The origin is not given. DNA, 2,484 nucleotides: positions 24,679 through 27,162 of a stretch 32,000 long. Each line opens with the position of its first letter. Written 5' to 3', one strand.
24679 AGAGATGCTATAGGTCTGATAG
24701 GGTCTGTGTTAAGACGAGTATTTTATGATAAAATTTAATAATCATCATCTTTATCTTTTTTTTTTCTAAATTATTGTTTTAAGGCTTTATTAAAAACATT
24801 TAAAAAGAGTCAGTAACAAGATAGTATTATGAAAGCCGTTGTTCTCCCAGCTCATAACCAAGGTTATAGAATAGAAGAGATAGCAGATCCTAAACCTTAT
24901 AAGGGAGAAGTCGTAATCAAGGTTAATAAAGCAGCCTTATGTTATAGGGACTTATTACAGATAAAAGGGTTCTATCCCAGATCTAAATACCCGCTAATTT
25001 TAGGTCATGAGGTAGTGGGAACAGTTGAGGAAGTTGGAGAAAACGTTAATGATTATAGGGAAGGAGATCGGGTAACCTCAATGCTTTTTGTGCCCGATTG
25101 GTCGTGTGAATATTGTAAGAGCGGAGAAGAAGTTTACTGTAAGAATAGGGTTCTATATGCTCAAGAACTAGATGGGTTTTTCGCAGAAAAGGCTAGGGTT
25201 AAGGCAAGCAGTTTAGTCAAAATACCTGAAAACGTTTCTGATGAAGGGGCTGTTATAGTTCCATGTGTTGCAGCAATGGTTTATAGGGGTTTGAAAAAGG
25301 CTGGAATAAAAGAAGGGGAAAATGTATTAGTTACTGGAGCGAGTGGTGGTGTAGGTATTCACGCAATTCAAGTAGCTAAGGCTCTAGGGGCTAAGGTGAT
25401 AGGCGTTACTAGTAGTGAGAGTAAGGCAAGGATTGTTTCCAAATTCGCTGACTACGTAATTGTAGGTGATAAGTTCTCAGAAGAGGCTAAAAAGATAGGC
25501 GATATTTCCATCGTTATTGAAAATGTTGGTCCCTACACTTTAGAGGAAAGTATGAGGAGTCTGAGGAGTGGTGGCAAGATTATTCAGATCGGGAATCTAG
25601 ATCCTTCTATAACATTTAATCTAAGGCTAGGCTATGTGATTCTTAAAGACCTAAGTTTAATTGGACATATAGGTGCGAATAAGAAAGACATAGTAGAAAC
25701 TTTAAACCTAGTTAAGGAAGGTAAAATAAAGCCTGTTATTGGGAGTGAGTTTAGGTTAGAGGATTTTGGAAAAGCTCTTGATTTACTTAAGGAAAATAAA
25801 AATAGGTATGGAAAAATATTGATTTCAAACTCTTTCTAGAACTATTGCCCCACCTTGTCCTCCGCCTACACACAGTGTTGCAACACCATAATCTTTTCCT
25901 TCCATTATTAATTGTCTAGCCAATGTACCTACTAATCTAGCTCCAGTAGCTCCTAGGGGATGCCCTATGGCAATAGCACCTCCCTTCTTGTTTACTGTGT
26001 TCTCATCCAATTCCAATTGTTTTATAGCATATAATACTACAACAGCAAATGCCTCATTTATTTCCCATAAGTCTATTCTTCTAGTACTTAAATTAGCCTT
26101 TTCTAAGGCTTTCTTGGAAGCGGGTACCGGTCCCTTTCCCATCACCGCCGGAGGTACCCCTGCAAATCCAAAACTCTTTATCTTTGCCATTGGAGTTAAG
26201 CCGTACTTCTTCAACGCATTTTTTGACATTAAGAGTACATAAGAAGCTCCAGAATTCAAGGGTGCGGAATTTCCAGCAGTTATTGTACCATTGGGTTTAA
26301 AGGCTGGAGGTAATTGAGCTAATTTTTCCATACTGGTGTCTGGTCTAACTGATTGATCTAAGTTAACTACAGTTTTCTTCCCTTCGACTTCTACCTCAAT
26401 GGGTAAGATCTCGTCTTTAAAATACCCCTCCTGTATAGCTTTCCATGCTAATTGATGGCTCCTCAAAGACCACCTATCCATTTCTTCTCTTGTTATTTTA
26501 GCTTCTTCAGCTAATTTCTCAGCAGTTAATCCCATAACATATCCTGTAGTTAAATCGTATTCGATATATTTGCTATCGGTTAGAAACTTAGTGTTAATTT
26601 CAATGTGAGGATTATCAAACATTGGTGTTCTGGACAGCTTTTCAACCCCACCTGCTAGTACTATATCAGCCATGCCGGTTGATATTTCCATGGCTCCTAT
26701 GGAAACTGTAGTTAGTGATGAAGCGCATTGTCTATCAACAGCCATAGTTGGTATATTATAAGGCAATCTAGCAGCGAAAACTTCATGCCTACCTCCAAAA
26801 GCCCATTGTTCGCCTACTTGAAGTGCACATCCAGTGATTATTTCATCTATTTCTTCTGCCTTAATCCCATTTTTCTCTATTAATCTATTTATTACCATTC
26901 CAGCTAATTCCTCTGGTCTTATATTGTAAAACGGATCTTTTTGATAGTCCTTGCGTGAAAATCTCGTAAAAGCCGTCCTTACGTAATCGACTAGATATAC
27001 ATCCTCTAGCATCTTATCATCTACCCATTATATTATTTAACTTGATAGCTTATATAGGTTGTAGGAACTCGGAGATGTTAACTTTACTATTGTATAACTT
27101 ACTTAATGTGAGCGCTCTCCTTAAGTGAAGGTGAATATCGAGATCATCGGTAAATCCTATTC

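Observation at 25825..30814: R2-like ligand-binding oxidase embedded in a beta-oxidation-like gene cluster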

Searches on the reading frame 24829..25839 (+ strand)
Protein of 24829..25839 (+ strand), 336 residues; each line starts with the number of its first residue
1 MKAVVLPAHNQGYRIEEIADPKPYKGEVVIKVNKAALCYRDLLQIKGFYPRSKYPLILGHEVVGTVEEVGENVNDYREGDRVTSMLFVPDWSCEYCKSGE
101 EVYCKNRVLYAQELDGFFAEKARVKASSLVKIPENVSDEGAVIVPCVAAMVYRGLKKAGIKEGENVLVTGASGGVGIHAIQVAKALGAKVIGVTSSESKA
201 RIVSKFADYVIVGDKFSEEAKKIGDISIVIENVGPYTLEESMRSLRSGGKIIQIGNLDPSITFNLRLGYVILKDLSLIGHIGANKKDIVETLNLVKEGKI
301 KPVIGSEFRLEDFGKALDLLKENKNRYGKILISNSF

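Call 86: search_protein_families(library=pfam, proteins=[window:24829-25839:+], max_evalue=0.001)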
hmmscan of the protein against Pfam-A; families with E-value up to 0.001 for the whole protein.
window:24829-25839:+ (336 aa): 3 families
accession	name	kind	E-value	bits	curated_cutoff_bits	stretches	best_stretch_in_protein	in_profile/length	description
PF08240.17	ADH_N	-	1.3e-27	96.5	23.5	1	25-134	2-104/104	Alcohol dehydrogenase GroES-like domain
PF00107.32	ADH_zinc_N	-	3.7e-22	79.1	31.8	1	174-296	1-128/129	Zinc-binding dehydrogenase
PF13602.12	ADH_zinc_N_2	-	5.8e-14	53.6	27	1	207-332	3-134/134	Zinc-binding dehydrogenase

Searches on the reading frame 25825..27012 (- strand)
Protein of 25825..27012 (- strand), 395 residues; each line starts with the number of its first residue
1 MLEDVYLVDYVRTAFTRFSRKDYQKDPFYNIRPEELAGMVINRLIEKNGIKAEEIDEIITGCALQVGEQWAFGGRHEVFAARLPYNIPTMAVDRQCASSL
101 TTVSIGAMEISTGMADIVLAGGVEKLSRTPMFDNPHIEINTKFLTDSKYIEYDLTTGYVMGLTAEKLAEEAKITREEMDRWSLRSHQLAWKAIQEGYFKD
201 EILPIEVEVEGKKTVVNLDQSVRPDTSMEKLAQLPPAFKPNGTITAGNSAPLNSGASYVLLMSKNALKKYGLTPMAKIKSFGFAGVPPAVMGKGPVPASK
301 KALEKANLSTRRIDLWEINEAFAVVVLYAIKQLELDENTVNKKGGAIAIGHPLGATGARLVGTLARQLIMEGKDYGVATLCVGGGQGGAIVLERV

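Call 3: search_protein_families(library=pfam, proteins=[window:25825-27012:-], max_evalue=0.01)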
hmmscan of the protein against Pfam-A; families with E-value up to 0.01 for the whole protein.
window:25825-27012:- (395 aa): 5 families
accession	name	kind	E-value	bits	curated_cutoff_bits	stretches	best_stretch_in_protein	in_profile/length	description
PF00108.29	Thiolase_N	-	3e-66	223.9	26.4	1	5-264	1-259/260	Thiolase, N-terminal domain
PF02803.24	Thiolase_C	-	7.8e-47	158.4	27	1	272-394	1-123/123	Thiolase, C-terminal domain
PF00109.32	ketoacyl-synt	-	4.5e-07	30.2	20.8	1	88-126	166-204/252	Beta-ketoacyl synthase, N-terminal domain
PF22691.2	Thiolase_C_1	-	3.3e-05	24.1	28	0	297-335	22-60/144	Thiolase C-terminal domain-like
PF07451.17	SpoVAD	-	0.00062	19.1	22.1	1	27-121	45-131/329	Stage V sporulation protein AD (SpoVAD)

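Call 4: search_protein_families(library=ncbifam, proteins=[window:25825-27012:-], max_evalue=0.01)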
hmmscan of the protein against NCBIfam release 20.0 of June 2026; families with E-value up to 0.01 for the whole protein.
window:25825-27012:- (395 aa): 53 families (the best 25 are shown)
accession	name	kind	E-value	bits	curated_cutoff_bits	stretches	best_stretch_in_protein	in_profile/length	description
NF005033.0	PRK06445.1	equivalog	2.6e-230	764.4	511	1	1-395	1-395/395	acetyl-CoA C-acetyltransferase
TIGR01930.1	AcCoA-C-Actrans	subfamily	5.4e-144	479.9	240.55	1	8-393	2-385/385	acetyl-CoA C-acyltransferase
NF006510.0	PRK08947.1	equivalog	1.1e-104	350.5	519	1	3-395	2-387/387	acetyl-CoA C-acyltransferase FadA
NF006553.0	PRK09052.1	equivalog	1.5e-103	346.9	567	1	2-395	5-399/399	acetyl-CoA C-acyltransferase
TIGR02430.1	pcaF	equivalog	4e-98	329.1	597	1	4-395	2-400/400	3-oxoadipyl-CoA thiolase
NF005890.0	PRK07851.1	equivalog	1.5e-97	327.2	580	2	159-395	172-405/406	acetyl-CoA C-acetyltransferase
NF006551.0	PRK09050.1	subfamily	6.8e-97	325.1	605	1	3-395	2-401/401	3-oxoadipyl-CoA thiolase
NF004853.0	PRK06205.1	subfamily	5.6e-96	322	551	1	4-395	3-403/404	acetyl-CoA C-acetyltransferase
NF005805.0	PRK07661.1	equivalog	1.2e-95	320.8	633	1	24-394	18-390/391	acetyl-CoA C-acetyltransferase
NF006552.0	PRK09051.1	subfamily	3.6e-95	319.5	565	1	3-395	4-395/395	beta-ketothiolase BktB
TIGR02445.1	fadA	equivalog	1.5e-94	317.2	591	1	4-395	1-385/385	acetyl-CoA C-acyltransferase FadA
NF005077.0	PRK06504.1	subfamily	3.3e-92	309.6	590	1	4-395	3-390/390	acetyl-CoA C-acetyltransferase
NF006090.0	PRK08242.1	equivalog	4.7e-92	309.2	514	2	245-395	252-402/402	acetyl-CoA C-acetyltransferase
NF006001.0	PRK08131.1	equivalog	3.7e-91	306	622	1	4-395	3-400/401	3-oxoadipyl-CoA thiolase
NF005865.0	PRK07801.1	equivalog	5e-91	305.7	591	1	3-395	2-382/382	acetyl-CoA C-acetyltransferase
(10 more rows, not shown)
